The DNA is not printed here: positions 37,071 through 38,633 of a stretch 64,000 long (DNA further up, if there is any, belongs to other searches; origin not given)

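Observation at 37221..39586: Translationally coupled AAA+ ATPase (Vps4/CDC48-like) and TPR membrane protein pair: candidate uncharacterised two-gene system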

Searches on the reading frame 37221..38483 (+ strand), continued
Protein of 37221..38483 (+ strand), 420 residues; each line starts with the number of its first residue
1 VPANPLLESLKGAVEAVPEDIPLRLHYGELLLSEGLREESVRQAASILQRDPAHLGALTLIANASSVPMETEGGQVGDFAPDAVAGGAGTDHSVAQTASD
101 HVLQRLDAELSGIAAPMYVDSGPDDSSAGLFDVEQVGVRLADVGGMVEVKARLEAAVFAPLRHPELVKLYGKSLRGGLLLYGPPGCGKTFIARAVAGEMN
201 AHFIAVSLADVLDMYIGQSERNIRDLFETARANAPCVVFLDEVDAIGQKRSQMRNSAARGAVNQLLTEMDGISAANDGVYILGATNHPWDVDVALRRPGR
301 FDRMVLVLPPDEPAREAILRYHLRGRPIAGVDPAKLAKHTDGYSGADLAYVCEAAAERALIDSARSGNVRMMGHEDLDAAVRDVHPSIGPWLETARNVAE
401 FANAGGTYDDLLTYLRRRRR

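Call 62: predict_structure(alignment_id=A1)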
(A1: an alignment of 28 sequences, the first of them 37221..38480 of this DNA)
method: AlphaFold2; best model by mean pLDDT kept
length: 420 residues; sequences in the alignment: 28
mean_pLDDT: 75.9   pTM: 0.59
mean pLDDT of the five models: 75.9, 73.5, 72.9, 63.6, 59.0
residues with pLDDT >= 90: 107; 70-90: 175; 50-70: 91; < 50: 47
segments of 3 or more residues with pLDDT < 50: 68-94, 113-128, 172-174
pLDDT, mean of each block of 10 residues (from residue 1): 80 95 96 94 97 96 65 34 35 53 71 44 48 85 78 75 65 63 83 89 88 70 89 90 76 66 81 76 79 58 78 88 86 90 87 91 90 92 78 62 63 65
secondary structure, 60 per line:
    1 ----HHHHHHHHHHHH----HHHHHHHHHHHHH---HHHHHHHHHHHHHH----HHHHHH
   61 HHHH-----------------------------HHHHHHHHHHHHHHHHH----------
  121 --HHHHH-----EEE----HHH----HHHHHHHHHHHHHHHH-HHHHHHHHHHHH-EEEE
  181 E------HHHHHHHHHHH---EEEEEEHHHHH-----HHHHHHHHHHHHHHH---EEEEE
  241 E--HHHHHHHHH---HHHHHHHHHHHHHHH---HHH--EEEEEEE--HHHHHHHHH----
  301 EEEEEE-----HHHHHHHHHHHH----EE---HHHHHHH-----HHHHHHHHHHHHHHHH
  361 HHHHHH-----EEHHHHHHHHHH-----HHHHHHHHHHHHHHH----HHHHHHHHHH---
elements in order: H5-16 H21-33 H37-50 H55-64 H94-110 H123-127 E133-135 H147-162 H164-175 E177-181 H188-198 E202-207 H208-212 H218-232 E236-241 H244-252 H256-270 E279-285 H288-296 E301-306 H312-323 H333-339 H345-366 H374-383 H389-403 H408-417
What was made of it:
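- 37221..38483 (+): AAA+ ATPase gene, 420 aa. N-terminal TPR domain: residues 4-64 (37230-37412). Disordered linker: residues 65-130, with a conserved helix at residues 94-110 (37500-37550). AAA core and lid: residues 131-366 (37611-38318). Family-specific C-terminal helices: residues 374-417. AlphaFold2 model: helices 5-16, 21-33, 37-50 and 55-64 at pLDDT about 95, residues 68-94 and 113-128 below 50 (call 62).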

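Call 65: fold_search(model_id=the predicted structure, library=pdb)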
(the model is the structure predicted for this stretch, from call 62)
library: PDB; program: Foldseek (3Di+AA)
matches with E <= 10: 1808; with E <= 0.001: 1335
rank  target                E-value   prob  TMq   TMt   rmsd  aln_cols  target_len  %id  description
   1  5c1a_A                1.2e-23  1.00  0.50  0.30   5.6       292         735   37  p97-N750D/R753D/M757D/Q760D in complex with ATP-gamma-S (released 2016-01-13)
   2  5c18_A                1.4e-23  1.00  0.50  0.31   4.5       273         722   41  p97-delta709-728 in complex with ATP-gamma-S (released 2016-01-13)
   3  5c1a_K                1.4e-23  1.00  0.52  0.31  10.7       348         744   34  p97-N750D/R753D/M757D/Q760D in complex with ATP-gamma-S (released 2016-01-13)
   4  5c19_C                2.4e-23  1.00  0.54  0.33   9.3       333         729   35  p97 variant 2 in the apo state (released 2016-01-13)
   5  7ln4_E                3.8e-23  1.00  0.48  0.30  11.5       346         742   34  Cryo-EM structure of human p97 in complex with Npl4/Ufd1 and polyubiquitinated Ub-Eos (FOM, Class 3) (released 2021-09-15)
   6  7lmz_E                5.1e-23  1.00  0.48  0.29  11.4       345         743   34  Cryo-EM structure of human p97 in complex with Npl4/Ufd1 and Ub6 (Class 1) (released 2021-09-15)
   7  9ox9_D                5.6e-23  1.00  0.51  0.41  10.8       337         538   34  Cryo-EM structure of S. Mansoni p97 bound to CB-5083 (released 2025-08-13)
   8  3cf0_A                7.8e-23  1.00  0.50  0.70   5.1       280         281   40  Structure of D2 subdomain of P97/VCP in complex with ADP (released 2008-04-22)
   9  9ox9_E                8.3e-23  1.00  0.52  0.42  10.4       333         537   35  Cryo-EM structure of S. Mansoni p97 bound to CB-5083 (released 2025-08-13)
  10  5c18_F                8.8e-23  1.00  0.50  0.31   4.7       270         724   40  p97-delta709-728 in complex with ATP-gamma-S (released 2016-01-13)
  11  9mpr_E                8.8e-23  1.00  0.54  0.42  10.4       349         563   34  Cryo-EM structure of three VCPIP1 VCPIDs bound to VCP (released 2025-10-15)
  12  9ox9_F                9.3e-23  1.00  0.52  0.41  10.4       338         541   34  Cryo-EM structure of S. Mansoni p97 bound to CB-5083 (released 2025-08-13)
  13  9mpq_C                1.4e-22  1.00  0.54  0.33   4.5       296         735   37  Cryo-EM structure of VCP (consensus) (released 2025-10-15)
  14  9ox9_C                1.7e-22  1.00  0.52  0.42   9.7       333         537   35  Cryo-EM structure of S. Mansoni p97 bound to CB-5083 (released 2025-08-13)
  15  9ox9_A                1.8e-22  1.00  0.51  0.41  10.8       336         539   36  Cryo-EM structure of S. Mansoni p97 bound to CB-5083 (released 2025-08-13)
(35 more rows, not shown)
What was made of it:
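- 37221..38483 (+): Foldseek top hits are p97/Cdc48 D2, E 1e-23, 37-42% identity (call 65).
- Foldseek ranks p97 D2 first (call 65).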

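Call 67: find_encoding_contigs(protein=P0097, flank=10000, max_places=1)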
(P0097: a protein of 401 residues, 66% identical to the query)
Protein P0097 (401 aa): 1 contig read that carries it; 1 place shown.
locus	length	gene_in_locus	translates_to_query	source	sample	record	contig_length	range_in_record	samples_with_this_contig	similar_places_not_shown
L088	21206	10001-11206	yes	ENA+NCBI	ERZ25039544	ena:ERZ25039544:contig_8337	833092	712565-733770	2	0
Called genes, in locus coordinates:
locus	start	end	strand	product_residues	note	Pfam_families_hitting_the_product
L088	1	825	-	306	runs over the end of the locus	PF00230:MIP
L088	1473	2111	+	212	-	-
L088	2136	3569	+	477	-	PF20042:DUF6444, PF03050:DDE_Tnp_IS66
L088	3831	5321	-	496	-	-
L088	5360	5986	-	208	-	-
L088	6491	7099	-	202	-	PF14870:PSII_BNR (faint), PF02012:BNR (faint)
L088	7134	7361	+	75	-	-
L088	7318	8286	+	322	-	-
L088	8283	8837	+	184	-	-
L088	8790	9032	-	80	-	-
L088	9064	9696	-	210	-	-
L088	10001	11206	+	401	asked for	PF00004:AAA, PF07728:AAA_5 (faint), PF17862:AAA_lid_3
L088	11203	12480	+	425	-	PF00515:TPR_1 (faint), PF07719:TPR_2 (faint), PF13181:TPR_8 (faint), PF13428:TPR_14 (faint), PF13431:TPR_17 (faint), PF13432:TPR_16 (weak), PF14559:TPR_19 (faint), PF24575:TPR_Slam (faint), +2 more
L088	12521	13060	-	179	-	-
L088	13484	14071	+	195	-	-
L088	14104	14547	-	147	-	PF14317:YcxB (faint)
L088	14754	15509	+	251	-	PF08044:DUF1707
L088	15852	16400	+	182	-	-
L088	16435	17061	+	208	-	-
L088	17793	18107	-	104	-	-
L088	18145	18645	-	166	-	-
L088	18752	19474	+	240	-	PF12728:HTH_17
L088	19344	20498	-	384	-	-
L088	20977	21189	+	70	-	-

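Call 68: find_encoding_contigs(protein=P0093, flank=10000, max_places=1)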
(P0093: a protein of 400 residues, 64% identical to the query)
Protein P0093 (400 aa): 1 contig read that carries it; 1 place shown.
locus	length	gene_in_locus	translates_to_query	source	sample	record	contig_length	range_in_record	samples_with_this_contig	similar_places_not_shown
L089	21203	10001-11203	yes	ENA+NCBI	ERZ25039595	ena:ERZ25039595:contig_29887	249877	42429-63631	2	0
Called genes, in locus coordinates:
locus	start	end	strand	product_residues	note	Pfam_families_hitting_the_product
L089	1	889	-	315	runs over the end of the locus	PF00561:Abhydrolase_1, PF12146:Hydrolase_4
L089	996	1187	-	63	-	-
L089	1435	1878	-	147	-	PF01978:TrmB (weak), PF12802:MarR_2, PF01047:MarR, PF13463:HTH_27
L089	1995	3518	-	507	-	PF00083:Sugar_tr (weak), PF07690:MFS_1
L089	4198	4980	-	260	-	PF18062:RE_AspBHI_N, PF04471:Mrr_cat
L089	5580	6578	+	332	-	-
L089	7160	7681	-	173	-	PF13560:HTH_31, PF01381:HTH_3, PF01909:NTP_transf_2, PF18765:Polbeta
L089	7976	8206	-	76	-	-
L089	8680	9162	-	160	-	PF19827:DUF6308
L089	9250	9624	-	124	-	PF02661:Fic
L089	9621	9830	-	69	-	PF22513:FitA-like_RHH (weak)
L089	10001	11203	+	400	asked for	PF13191:AAA_16 (faint), PF14561:TPR_20 (weak), PF13401:AAA_22 (faint), PF00004:AAA, PF20720:nSTAND3 (weak), PF17862:AAA_lid_3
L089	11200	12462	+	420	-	PF07719:TPR_2 (faint), PF13176:TPR_7 (faint), PF13424:TPR_12 (faint), PF13428:TPR_14 (faint), PF13432:TPR_16 (faint), PF13414:TPR_11 (faint), PF14559:TPR_19 (faint), PF23914:TPR_CcmH_CycH (faint), +1 more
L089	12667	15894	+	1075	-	PF00932:LTD (weak), PF05345:He_PIG, PF02494:HYR (faint), PF00932:LTD, PF13449:Phytase-like (weak)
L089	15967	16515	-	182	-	PF00857:Isochorismatase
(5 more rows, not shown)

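Call 69: find_encoding_contigs(protein=P0089, flank=10000, max_places=1)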
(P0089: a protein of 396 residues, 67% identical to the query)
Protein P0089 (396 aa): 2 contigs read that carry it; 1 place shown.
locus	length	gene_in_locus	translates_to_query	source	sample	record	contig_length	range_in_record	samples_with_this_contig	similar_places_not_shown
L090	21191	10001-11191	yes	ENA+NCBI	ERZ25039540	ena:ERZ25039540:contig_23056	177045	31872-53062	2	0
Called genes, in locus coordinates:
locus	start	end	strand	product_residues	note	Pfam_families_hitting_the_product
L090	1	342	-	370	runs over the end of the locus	PF00111:Fer2 (weak), PF13510:Fer2_4, PF10588:NADH-G_4Fe-4S_3, PF22117:Fer4_Nqo3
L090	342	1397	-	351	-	-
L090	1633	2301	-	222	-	PF01257:2Fe-2S_thioredx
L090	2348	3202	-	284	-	PF00346:Complex1_49kDa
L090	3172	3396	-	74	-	-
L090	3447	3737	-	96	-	PF00329:Complex1_30kDa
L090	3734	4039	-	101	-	-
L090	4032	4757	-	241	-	PF01058:Oxidored_q6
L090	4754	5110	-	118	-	PF00507:Oxidored_q4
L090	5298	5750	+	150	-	-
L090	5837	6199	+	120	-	-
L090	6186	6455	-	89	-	-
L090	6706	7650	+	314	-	PF02661:Fic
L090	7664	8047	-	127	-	-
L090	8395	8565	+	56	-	-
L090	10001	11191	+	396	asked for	PF13191:AAA_16 (faint), PF00004:AAA, PF17862:AAA_lid_3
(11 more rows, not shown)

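Call 70: find_encoding_contigs(protein=P0029, flank=10000, max_places=1)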
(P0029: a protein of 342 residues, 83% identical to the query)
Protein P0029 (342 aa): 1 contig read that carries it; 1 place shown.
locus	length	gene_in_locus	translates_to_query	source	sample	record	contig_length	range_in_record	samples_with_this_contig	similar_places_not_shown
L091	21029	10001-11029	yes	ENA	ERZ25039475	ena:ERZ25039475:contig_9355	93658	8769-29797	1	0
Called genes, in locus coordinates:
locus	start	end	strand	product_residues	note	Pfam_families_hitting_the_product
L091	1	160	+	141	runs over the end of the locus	PF00171:Aldedh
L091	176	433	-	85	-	PF10041:DUF2277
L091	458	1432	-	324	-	PF00487:FA_desaturase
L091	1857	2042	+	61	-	-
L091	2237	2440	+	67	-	PF00313:CSD, PF08206:OB_RNB (weak)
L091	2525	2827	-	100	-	-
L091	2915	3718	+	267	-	PF00083:Sugar_tr, PF07690:MFS_1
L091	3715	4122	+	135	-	PF07690:MFS_1 (weak)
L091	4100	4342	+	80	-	-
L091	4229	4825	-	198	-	-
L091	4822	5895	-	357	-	PF07690:MFS_1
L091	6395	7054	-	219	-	PF00982:Glyco_transf_20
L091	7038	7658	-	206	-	PF00982:Glyco_transf_20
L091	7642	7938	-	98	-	-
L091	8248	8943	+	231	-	PF05960:DUF885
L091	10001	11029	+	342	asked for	PF13191:AAA_16 (faint), PF13173:AAA_14 (faint), PF00004:AAA, PF17862:AAA_lid_3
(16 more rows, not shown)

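Call 73: find_encoding_contigs(protein=P0002, flank=10000, max_places=2)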
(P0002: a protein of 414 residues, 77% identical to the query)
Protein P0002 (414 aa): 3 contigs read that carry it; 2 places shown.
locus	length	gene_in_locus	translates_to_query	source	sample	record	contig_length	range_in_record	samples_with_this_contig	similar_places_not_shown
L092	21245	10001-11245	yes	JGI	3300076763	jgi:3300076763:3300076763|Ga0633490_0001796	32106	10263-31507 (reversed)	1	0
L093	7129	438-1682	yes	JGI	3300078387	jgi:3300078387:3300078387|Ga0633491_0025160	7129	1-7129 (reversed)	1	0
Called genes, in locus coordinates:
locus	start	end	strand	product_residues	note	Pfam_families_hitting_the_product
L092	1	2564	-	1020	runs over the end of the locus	PF00933:Glyco_hydro_3, PF01915:Glyco_hydro_3_C, PF14310:Fn3-like, PF03422:CBM_6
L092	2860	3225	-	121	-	PF00543:P-II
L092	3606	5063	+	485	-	PF00909:Ammonium_transp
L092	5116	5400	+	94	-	-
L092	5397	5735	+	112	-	PF00543:P-II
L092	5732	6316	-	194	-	-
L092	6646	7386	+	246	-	PF01590:GAF, PF13185:GAF_2, PF03861:ANTAR (weak)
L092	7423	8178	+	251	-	PF13185:GAF_2, PF01590:GAF, PF13492:GAF_3, PF03861:ANTAR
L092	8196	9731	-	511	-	-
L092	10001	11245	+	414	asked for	PF14559:TPR_19 (weak), PF14561:TPR_20 (weak), PF00004:AAA, PF17862:AAA_lid_3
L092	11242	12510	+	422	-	PF13428:TPR_14 (faint), PF13432:TPR_16 (faint), PF07719:TPR_2 (faint), PF23914:TPR_CcmH_CycH (faint), PF13414:TPR_11 (faint), PF13431:TPR_17 (faint), PF00515:TPR_1 (faint)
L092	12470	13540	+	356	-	PF00515:TPR_1 (faint), PF07719:TPR_2 (faint), PF09295:ChAPs (weak), PF13428:TPR_14 (weak), PF14559:TPR_19 (weak), PF12895:ANAPC3 (weak), PF23914:TPR_CcmH_CycH (weak), PF13432:TPR_16 (weak), +4 more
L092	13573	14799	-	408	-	PF12679:ABC2_membrane_2, PF12698:ABC2_membrane_3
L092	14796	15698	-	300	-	PF00005:ABC_tran, PF13304:AAA_21, PF13732:DrrA1-3_C (weak)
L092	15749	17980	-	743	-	PF03176:MMPL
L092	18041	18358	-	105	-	-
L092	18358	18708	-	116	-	PF12840:HTH_20, PF01022:HTH_5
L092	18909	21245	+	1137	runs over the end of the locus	PF21958:SOGP_N, PF21250:SOGP_2nd, PF17167:Glyco_hydro_94 (weak), PF21270:SOGP_4th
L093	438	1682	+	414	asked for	PF14559:TPR_19 (weak), PF14561:TPR_20 (weak), PF00004:AAA, PF17862:AAA_lid_3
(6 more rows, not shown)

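Call 74: find_encoding_contigs(protein=P0064, flank=10000, max_places=1)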
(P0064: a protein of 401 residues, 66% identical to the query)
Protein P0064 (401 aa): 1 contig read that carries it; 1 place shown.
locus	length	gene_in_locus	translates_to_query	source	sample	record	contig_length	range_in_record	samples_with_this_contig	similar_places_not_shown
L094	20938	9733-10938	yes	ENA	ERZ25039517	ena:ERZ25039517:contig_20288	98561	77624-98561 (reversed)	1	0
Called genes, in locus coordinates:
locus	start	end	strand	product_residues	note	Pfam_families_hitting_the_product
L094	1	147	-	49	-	?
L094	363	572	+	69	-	-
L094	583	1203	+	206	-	PF06736:TMEM175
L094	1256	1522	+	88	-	-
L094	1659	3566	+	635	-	PF25873:WHD_MalT, PF00196:GerE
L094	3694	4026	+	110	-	-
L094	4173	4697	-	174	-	PF06897:DUF1269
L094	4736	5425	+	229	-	-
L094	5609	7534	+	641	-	PF10647:Gmad1 (faint), PF15902:Sortilin-Vps10 (weak), PF25852:DUF6242_C (faint), PF02012:BNR (faint), PF14870:PSII_BNR, PF15902:Sortilin-Vps10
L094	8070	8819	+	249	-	PF26549:Tricorn_N (faint), PF26550:Tricorn_2nd, PF07676:PD40 (faint)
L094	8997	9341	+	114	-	-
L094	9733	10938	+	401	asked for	PF13191:AAA_16 (faint), PF14561:TPR_20 (faint), PF00004:AAA, PF07728:AAA_5 (faint), PF17862:AAA_lid_3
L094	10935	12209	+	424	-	PF00515:TPR_1 (faint), PF13181:TPR_8 (faint), PF13428:TPR_14 (weak), PF13431:TPR_17 (faint), PF13432:TPR_16 (weak), PF14559:TPR_19 (weak), PF07719:TPR_2 (weak), PF14559:TPR_19 (weak), +2 more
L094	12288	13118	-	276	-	PF03976:PPK2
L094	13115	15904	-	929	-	PF00690:Cation_ATPase_N, PF00122:E1-E2_ATPase, PF13246:Cation_ATPase, PF00702:Hydrolase, PF00689:Cation_ATPase_C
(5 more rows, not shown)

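Call 75: find_encoding_contigs(protein=P0107, flank=10000, max_places=1)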
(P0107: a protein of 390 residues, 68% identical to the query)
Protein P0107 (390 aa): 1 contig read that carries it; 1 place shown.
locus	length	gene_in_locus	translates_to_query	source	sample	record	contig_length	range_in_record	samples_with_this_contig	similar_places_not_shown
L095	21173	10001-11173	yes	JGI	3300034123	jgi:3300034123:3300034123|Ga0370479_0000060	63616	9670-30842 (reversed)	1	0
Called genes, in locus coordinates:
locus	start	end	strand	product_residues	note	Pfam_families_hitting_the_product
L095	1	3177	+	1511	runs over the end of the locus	PF00310:GATase_2, PF04898:Glu_syn_central, PF01645:Glu_synthase, PF01493:GXGXG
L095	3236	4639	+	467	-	PF14691:Fer4_20, PF00890:FAD_binding_2 (weak), PF01266:DAO (weak), PF07992:Pyr_redox_2, PF12831:FAD_oxidored, PF13450:NAD_binding_8, PF01593:Amino_oxidase, PF07992:Pyr_redox_2, +4 more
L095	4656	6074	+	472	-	PF00224:PK, PF02887:PK_C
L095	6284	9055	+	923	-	PF01326:PPDK_N, PF00391:PEP-utilizers, PF02896:PEP-utilizers_C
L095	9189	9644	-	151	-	PF02142:MGS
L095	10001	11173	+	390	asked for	PF13191:AAA_16 (faint), PF00004:AAA, PF20720:nSTAND3 (faint), PF17862:AAA_lid_3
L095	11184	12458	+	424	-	PF03704:BTAD (faint), PF07719:TPR_2 (faint), PF13428:TPR_14 (faint), PF13431:TPR_17 (faint), PF13432:TPR_16 (faint), PF14559:TPR_19 (faint), PF23914:TPR_CcmH_CycH (faint), PF12895:ANAPC3 (faint), +2 more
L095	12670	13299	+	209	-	PF00072:Response_reg, PF03861:ANTAR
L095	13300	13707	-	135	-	PF03061:4HBT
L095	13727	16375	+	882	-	PF02739:5_3_exonuc_N, PF01367:5_3_exonuc, PF22619:DNA_polI_exo1 (weak), PF00476:DNA_pol_A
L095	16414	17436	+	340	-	PF00365:PFK, PF01513:NAD_kinase (weak)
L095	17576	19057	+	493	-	PF21710:Spt6_S1 (faint), PF00575:S1, PF23459:S1_RRP5 (weak), PF00575:S1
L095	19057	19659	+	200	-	PF01121:CoaE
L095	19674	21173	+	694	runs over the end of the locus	PF00270:DEAD (faint), PF04851:ResIII, PF17757:UvrB_inter, PF27431:UvrB_3rd, PF00271:Helicase_C, PF12344:UvrB, PF02151:UVR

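Call 82: find_encoding_contigs(protein=P0001, flank=10000, max_places=1)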
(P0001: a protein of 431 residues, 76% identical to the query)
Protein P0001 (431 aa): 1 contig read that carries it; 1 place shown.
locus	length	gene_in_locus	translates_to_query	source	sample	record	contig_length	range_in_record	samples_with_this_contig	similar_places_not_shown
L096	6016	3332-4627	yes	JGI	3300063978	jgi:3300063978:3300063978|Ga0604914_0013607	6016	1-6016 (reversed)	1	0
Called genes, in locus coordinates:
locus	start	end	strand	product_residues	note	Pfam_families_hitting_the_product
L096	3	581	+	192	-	?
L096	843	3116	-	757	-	PF00990:GGDEF, PF00563:EAL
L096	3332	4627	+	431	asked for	PF05496:RuvB_N (faint), PF00004:AAA, PF07724:AAA_2 (faint), PF13173:AAA_14 (faint), PF17862:AAA_lid_3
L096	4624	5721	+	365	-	PF00515:TPR_1 (faint), PF07719:TPR_2 (faint), PF13428:TPR_14 (faint), PF13431:TPR_17 (faint), PF13432:TPR_16, PF14559:TPR_19 (weak), PF23914:TPR_CcmH_CycH (faint)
